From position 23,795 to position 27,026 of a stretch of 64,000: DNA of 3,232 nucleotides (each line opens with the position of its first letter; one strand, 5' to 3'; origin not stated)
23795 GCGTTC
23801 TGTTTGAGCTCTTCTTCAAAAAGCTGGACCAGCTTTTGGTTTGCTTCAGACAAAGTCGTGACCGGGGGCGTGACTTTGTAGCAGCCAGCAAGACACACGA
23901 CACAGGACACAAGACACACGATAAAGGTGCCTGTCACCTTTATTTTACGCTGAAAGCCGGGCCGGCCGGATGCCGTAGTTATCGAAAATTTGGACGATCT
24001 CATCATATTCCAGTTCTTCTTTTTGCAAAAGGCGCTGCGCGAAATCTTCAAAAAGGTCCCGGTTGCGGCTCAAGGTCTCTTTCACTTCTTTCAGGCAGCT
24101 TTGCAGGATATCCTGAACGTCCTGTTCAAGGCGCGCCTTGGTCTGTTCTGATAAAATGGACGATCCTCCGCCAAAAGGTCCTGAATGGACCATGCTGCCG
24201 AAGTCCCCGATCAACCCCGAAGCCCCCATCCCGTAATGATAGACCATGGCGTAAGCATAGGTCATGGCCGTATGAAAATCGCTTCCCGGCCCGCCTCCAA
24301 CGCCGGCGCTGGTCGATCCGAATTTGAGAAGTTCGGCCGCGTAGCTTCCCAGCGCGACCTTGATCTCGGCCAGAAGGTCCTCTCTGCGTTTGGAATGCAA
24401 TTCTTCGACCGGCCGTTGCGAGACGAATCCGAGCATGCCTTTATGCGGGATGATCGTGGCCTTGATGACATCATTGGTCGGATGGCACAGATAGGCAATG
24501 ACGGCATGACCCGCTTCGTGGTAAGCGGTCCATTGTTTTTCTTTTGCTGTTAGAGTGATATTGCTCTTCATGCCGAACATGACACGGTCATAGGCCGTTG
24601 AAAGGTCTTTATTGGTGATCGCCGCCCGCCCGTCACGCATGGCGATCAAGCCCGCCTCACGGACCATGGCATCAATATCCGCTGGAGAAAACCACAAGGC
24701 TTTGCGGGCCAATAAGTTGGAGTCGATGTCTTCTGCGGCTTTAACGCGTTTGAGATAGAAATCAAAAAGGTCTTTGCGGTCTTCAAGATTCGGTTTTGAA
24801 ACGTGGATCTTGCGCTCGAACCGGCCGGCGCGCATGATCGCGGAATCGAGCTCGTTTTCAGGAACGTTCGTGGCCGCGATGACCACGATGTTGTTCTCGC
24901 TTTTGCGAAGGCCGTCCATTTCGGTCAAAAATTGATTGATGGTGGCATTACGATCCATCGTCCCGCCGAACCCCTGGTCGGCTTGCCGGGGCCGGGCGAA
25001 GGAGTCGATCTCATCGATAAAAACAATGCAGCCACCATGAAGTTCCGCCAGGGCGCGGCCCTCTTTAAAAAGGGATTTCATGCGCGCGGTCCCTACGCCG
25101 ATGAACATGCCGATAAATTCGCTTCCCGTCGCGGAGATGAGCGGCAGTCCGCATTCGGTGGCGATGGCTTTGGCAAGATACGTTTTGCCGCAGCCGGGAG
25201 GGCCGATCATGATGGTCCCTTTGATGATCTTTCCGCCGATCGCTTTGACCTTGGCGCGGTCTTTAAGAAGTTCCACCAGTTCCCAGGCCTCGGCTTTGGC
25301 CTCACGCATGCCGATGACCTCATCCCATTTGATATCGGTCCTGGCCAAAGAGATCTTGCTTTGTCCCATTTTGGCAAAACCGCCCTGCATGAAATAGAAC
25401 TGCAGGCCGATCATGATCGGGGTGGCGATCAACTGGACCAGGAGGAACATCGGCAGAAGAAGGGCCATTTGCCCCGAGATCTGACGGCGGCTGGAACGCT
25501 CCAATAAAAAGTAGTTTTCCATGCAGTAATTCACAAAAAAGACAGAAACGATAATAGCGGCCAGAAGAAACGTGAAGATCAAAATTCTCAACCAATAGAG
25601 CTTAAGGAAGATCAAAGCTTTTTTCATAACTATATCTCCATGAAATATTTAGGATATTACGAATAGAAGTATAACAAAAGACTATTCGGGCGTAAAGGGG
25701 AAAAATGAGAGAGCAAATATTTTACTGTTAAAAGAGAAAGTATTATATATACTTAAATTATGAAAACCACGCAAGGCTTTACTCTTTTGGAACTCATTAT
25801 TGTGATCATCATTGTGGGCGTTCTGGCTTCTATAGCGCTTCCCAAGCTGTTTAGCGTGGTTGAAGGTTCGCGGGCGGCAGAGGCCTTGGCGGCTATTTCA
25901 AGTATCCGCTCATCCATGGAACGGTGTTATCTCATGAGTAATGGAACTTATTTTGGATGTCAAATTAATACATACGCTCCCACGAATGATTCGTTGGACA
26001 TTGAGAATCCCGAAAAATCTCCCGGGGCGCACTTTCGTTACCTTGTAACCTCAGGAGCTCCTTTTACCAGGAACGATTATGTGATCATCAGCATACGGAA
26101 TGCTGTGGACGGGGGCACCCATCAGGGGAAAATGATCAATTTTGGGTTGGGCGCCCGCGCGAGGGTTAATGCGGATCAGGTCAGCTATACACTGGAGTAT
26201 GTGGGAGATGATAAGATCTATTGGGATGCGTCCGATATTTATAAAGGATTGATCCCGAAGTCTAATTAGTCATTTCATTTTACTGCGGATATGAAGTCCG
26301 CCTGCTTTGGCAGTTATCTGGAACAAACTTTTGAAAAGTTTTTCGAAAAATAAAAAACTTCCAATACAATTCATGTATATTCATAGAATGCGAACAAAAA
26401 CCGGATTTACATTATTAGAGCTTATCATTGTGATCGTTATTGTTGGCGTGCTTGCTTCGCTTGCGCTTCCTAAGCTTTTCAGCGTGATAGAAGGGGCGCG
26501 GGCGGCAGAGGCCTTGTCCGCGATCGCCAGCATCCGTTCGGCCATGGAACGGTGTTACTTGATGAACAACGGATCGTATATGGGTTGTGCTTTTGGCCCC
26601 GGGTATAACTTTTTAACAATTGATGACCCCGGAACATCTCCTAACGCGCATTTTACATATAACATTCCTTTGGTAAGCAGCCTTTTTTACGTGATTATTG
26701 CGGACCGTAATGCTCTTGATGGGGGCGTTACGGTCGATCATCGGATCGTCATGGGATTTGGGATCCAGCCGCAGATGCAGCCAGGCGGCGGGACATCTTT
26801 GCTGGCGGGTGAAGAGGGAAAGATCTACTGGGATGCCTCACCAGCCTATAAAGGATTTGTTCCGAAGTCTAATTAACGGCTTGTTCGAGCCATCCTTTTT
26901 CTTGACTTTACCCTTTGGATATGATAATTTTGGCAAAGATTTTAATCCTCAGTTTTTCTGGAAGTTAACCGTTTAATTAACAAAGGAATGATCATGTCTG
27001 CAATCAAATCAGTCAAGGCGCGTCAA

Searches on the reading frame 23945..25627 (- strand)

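Call 27: search_protein_families(library=pfam, proteins=[window:23945-25627:-], max_evalue=0.001)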
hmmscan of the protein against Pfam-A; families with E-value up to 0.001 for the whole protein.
window:23945-25627:- (560 aa): 7 families
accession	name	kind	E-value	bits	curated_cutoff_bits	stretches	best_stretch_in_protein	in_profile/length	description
PF01434.24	Peptidase_M41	-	4.3e-37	128.3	29.9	1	359-547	3-191/191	Peptidase family M41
PF00004.35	AAA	-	3.9e-35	121.6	21.2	1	139-277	2-130/131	ATPase family associated with various cellular activities (AAA)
PF17862.7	AAA_lid_3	-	3.1e-09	36.6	27.2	1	300-343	1-44/45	AAA+ lid domain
PF07728.20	AAA_5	-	9.4e-06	26.1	22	1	138-264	2-135/139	AAA domain (dynein-related subfamily)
PF13671.12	AAA_33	-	0.00041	21.1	27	0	139-278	3-105/143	AAA domain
PF13207.12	AAA_17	-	0.00076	20.2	27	0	141-179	1-38/136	AAA domain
PF05496.18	RuvB_N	-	0.00088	19.5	27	0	135-169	33-67/159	Holliday junction DNA helicase RuvB P-loop domain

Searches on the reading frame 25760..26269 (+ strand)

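Call 27: search_protein_families(library=pfam, proteins=[window:25760-26269:+], max_evalue=0.001)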
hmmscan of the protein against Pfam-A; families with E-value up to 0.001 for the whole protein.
window:25760-26269:+ (169 aa): 2 families
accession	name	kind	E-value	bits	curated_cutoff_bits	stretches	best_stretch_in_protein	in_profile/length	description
PF07963.17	N_methyl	-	7.2e-07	29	21.2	1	1-27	1-27/27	Prokaryotic N-terminal methylation motif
PF16732.10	ComP_DUS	-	0.00069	20.9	27.3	0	33-109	6-70/87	Type IV minor pilin ComP, DNA uptake sequence receptor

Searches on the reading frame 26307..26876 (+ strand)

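Call 27: search_protein_families(library=pfam, proteins=[window:26307-26876:+], max_evalue=0.001)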
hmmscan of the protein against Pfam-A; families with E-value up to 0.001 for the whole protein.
window:26307-26876:+ (189 aa): 2 families
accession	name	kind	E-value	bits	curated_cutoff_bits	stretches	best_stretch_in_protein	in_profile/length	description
PF07963.17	N_methyl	-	8.3e-07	28.8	21.2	1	28-54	1-27/27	Prokaryotic N-terminal methylation motif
PF16732.10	ComP_DUS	-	0.00016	22.9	27.3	1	61-134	7-74/87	Type IV minor pilin ComP, DNA uptake sequence receptor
